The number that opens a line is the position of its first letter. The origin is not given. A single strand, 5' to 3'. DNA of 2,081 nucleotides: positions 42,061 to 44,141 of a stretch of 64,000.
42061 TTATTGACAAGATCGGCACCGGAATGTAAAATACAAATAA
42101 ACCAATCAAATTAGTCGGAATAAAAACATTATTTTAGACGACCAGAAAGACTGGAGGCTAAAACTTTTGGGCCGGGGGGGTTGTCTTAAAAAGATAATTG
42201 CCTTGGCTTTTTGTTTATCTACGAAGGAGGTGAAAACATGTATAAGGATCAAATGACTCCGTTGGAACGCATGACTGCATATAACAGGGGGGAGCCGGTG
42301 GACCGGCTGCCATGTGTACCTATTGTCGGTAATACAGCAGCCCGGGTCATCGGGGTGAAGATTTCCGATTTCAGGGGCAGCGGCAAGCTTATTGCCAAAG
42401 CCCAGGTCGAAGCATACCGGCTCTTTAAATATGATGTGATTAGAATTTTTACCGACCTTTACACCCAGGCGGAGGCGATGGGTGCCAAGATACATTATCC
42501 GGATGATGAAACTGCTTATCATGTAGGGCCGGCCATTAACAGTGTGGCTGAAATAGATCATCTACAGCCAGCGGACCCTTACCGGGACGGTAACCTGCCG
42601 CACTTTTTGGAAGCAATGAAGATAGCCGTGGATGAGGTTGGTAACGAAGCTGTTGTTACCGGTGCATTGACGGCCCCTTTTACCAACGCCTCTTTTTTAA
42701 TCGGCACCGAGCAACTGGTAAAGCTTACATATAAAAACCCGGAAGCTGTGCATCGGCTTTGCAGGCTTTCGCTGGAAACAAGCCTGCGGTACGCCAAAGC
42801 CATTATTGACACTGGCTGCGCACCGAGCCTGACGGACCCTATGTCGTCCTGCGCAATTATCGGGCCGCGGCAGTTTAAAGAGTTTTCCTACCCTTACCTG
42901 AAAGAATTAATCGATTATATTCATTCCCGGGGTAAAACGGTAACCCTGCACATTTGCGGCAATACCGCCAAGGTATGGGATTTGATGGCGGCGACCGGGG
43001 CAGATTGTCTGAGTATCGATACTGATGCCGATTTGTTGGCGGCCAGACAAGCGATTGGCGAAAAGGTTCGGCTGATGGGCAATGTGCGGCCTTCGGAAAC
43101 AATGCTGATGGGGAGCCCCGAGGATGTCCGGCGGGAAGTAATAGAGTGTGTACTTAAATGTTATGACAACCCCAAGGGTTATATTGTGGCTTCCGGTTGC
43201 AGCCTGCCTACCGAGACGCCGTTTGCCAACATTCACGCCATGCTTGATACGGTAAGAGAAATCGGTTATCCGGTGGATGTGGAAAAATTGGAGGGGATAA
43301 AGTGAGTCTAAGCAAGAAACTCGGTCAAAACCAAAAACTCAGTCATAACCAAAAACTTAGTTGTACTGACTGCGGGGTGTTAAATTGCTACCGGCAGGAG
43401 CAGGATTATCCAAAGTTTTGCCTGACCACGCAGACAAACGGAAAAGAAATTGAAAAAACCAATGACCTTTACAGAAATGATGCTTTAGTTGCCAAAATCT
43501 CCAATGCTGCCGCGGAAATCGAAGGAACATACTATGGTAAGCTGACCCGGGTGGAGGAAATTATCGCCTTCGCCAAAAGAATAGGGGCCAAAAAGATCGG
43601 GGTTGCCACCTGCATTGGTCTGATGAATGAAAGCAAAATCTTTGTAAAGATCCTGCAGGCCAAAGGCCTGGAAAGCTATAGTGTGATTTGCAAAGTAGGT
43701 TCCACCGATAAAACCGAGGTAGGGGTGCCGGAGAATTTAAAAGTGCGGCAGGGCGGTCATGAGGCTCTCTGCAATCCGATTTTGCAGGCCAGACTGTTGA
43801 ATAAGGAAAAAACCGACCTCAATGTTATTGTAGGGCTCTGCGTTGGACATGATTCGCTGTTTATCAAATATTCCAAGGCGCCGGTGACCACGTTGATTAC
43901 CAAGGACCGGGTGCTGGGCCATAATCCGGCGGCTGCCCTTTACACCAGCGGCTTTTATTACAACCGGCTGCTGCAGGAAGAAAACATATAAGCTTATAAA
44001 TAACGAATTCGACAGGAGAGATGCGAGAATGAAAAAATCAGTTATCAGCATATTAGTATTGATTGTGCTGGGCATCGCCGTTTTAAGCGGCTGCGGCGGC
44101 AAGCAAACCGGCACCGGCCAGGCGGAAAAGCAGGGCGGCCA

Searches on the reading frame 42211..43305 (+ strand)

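Call 41: search_protein_families(library=pfam, proteins=[window:42211-43305:+], max_evalue=0.00001)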
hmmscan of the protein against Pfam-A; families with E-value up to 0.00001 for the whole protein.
window:42211-43305:+ (364 aa): 1 family
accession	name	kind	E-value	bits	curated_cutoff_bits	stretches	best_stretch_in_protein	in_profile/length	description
PF01208.23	URO-D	-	2.7e-92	309.9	23.9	1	17-350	2-345/346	Uroporphyrinogen decarboxylase (URO-D)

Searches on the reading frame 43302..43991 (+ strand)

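Call 41: search_protein_families(library=pfam, proteins=[window:43302-43991:+], max_evalue=0.00001)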
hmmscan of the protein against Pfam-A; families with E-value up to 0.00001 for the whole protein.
window:43302-43991:+ (229 aa): 1 family
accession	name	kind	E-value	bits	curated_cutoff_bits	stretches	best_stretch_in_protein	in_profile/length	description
PF08901.16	DUF1847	-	1.7e-67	226.3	25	1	42-198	3-157/157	Protein of unknown function (DUF1847)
